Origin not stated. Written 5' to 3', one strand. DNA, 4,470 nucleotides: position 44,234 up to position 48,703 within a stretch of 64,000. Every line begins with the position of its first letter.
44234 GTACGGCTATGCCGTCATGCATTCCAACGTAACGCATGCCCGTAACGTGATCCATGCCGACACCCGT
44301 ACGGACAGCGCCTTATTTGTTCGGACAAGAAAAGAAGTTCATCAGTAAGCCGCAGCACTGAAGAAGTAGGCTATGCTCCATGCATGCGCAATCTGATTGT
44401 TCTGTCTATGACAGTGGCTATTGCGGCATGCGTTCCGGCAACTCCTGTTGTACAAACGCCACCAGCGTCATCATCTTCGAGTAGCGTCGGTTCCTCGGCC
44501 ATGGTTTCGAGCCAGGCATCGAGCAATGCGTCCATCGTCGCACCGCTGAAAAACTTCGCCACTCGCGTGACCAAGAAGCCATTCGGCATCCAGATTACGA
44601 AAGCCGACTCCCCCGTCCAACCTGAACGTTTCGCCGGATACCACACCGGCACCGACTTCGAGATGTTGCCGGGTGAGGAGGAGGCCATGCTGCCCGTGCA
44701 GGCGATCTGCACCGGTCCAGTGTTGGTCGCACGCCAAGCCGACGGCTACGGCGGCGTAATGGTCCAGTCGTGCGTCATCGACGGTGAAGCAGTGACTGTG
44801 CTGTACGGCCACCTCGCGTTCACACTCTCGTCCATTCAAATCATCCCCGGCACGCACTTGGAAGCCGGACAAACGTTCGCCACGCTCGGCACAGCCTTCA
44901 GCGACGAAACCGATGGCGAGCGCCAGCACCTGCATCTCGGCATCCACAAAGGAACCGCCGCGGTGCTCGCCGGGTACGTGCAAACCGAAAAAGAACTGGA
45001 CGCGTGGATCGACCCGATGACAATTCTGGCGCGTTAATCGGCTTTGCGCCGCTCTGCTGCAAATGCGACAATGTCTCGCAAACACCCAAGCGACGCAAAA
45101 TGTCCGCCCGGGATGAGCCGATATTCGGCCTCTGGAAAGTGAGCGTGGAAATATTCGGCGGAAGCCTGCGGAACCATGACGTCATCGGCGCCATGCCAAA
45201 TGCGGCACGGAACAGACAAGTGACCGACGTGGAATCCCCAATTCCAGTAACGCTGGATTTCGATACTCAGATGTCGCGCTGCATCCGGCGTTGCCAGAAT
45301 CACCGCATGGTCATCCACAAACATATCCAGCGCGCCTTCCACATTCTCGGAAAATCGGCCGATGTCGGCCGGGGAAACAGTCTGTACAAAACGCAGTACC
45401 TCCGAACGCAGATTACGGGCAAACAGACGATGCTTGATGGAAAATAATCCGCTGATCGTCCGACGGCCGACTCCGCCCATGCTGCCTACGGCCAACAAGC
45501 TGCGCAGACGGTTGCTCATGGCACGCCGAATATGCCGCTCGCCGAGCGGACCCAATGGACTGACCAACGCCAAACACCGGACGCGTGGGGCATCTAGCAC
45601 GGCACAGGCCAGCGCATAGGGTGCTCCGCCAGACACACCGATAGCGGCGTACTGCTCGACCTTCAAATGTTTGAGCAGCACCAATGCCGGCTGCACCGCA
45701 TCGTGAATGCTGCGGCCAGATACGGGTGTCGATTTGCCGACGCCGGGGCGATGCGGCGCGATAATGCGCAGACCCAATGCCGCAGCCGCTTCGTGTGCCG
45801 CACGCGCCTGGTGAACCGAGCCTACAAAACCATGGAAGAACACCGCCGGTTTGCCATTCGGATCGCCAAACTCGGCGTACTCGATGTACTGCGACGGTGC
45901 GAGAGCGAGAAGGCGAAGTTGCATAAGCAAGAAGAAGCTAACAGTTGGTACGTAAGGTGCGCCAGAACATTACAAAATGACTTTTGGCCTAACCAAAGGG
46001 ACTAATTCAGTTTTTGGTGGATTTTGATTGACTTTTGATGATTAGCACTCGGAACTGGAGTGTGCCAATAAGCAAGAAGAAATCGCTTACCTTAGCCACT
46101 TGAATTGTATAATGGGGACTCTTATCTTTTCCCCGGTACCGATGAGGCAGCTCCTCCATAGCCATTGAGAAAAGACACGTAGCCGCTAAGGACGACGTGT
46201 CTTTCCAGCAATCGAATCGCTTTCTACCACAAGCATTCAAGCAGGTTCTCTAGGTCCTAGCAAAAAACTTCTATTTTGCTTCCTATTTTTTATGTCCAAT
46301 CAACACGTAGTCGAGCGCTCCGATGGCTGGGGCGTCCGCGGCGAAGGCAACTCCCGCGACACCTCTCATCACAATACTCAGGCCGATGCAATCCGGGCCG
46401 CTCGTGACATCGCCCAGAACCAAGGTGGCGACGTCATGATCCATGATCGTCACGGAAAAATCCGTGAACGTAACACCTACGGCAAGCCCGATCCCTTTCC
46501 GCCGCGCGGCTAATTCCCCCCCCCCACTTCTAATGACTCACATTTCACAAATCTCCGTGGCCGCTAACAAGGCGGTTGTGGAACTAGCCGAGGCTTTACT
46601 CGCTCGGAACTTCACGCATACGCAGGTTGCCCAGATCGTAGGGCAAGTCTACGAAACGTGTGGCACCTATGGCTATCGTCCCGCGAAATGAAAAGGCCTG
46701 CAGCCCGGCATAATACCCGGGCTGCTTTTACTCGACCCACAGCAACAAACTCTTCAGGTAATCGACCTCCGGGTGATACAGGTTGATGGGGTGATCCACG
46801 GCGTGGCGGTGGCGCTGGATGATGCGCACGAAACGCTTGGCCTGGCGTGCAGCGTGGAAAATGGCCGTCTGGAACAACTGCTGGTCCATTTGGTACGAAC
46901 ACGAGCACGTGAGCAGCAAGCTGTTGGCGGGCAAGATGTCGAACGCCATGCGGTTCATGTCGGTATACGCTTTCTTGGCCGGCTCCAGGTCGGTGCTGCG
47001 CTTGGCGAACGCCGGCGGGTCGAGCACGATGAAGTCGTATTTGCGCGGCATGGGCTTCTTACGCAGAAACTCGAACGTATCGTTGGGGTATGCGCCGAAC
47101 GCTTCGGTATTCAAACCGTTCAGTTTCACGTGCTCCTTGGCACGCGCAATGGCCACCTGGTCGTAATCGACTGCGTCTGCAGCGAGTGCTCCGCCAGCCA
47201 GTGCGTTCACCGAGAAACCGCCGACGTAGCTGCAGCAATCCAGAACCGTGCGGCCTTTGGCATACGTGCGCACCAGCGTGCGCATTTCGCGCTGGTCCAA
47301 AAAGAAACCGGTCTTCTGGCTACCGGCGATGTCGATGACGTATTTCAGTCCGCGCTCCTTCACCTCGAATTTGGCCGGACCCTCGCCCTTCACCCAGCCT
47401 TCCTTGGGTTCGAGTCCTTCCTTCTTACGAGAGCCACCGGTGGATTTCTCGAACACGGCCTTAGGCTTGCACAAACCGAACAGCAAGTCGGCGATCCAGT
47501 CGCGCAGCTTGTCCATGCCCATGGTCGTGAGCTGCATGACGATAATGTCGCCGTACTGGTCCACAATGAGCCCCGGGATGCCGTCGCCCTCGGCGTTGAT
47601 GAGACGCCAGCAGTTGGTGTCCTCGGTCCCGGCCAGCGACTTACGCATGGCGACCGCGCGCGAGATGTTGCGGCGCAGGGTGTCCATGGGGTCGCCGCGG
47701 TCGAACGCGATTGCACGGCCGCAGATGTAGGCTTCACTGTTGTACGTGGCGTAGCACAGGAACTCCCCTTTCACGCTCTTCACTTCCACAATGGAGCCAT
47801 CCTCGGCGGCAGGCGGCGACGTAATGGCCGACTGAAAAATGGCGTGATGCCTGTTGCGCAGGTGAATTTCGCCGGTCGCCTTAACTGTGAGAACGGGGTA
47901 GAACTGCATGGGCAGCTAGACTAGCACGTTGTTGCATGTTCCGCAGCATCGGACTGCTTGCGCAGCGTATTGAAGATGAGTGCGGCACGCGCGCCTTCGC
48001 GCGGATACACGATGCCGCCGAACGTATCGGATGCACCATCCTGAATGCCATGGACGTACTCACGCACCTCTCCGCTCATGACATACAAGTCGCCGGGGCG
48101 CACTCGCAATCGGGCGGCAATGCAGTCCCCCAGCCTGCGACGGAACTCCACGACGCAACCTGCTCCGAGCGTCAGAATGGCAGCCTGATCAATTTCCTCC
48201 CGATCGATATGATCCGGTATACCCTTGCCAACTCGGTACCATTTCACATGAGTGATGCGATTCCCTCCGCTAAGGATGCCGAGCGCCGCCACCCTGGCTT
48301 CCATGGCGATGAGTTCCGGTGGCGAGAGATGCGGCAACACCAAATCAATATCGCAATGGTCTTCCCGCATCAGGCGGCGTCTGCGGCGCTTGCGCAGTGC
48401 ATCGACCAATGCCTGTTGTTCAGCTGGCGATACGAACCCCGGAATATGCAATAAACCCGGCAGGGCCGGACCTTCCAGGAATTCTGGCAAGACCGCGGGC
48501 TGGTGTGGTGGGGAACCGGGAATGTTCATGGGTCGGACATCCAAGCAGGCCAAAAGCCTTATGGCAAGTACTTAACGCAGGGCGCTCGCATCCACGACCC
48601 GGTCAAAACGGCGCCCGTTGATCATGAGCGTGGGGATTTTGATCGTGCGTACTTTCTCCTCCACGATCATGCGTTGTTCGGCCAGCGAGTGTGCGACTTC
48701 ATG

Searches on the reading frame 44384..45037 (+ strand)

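Call 80: search_protein_families(library=pfam, proteins=[window:44384-45037:+], max_evalue=0.00001)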
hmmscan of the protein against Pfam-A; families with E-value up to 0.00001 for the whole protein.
window:44384-45037:+ (217 aa): 1 family
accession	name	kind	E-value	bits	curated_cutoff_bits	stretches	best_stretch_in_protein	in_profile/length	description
PF01551.29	Peptidase_M23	-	4e-10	40.2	28.7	1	86-194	2-94/96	Peptidase family M23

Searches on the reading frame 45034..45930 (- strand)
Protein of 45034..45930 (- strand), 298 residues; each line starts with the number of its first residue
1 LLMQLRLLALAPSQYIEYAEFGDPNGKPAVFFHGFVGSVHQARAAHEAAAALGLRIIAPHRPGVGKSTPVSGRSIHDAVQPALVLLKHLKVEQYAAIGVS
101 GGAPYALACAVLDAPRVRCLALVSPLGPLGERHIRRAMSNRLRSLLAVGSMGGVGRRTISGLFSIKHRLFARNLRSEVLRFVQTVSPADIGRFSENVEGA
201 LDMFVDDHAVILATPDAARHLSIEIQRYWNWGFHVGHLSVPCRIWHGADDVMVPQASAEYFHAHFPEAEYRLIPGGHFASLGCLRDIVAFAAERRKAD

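Call 80: search_protein_families(library=pfam, proteins=[window:45034-45930:-], max_evalue=0.00001)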
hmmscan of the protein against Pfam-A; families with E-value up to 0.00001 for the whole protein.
window:45034-45930:- (298 aa): 2 families
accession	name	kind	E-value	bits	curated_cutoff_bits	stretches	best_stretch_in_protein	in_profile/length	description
PF00561.26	Abhydrolase_1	-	7.7e-17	62.2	25.8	1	30-280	4-241/245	alpha/beta hydrolase fold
PF12146.15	Hydrolase_4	-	8.2e-07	29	27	0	30-132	8-116/239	Serine aminopeptidase, S33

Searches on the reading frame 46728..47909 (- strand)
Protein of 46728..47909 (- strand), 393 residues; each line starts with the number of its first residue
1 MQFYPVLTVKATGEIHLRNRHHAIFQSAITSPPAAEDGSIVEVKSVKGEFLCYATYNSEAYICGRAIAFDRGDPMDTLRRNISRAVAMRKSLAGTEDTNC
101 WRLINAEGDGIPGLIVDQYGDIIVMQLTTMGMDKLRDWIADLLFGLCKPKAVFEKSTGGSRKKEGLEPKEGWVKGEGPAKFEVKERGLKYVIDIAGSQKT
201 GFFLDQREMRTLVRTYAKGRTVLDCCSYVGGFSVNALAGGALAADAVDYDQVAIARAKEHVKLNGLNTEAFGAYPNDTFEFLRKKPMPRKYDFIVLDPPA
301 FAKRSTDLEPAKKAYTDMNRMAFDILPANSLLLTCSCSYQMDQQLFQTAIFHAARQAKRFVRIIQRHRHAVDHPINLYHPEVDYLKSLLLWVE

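Call 81: search_protein_families(library=pfam, proteins=[window:46728-47909:-], max_evalue=0.00001)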
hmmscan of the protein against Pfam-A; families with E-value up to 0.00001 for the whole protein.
window:46728-47909:- (393 aa): 3 families
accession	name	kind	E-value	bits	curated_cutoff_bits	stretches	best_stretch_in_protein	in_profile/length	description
PF10672.15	Methyltrans_SAM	-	7.6e-27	94.7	27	1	171-342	76-244/286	S-adenosylmethionine-dependent methyltransferase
PF17785.7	PUA_3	-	7.5e-12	45.3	22.6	1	7-68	1-63/64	PUA-like domain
PF03602.21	Cons_hypoth95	-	5.7e-07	29.8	24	1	214-303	37-125/182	Conserved hypothetical protein 95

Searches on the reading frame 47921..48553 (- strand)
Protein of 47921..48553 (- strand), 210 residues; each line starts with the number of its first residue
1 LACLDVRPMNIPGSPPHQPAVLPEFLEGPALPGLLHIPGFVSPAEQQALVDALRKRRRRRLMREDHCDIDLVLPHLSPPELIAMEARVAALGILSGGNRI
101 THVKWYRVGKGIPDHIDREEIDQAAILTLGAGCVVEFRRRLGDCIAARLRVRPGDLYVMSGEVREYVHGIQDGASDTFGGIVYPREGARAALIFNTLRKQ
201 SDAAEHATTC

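Call 81: search_protein_families(library=pfam, proteins=[window:47921-48553:-], max_evalue=0.00001)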
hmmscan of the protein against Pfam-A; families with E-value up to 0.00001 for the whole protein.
window:47921-48553:- (210 aa): 1 family
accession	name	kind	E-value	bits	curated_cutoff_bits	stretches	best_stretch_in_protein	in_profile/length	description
PF13532.12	2OG-FeII_Oxy_2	-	4.1e-10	40.6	31.2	1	102-174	99-174/194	2OG-Fe(II) oxygenase superfamily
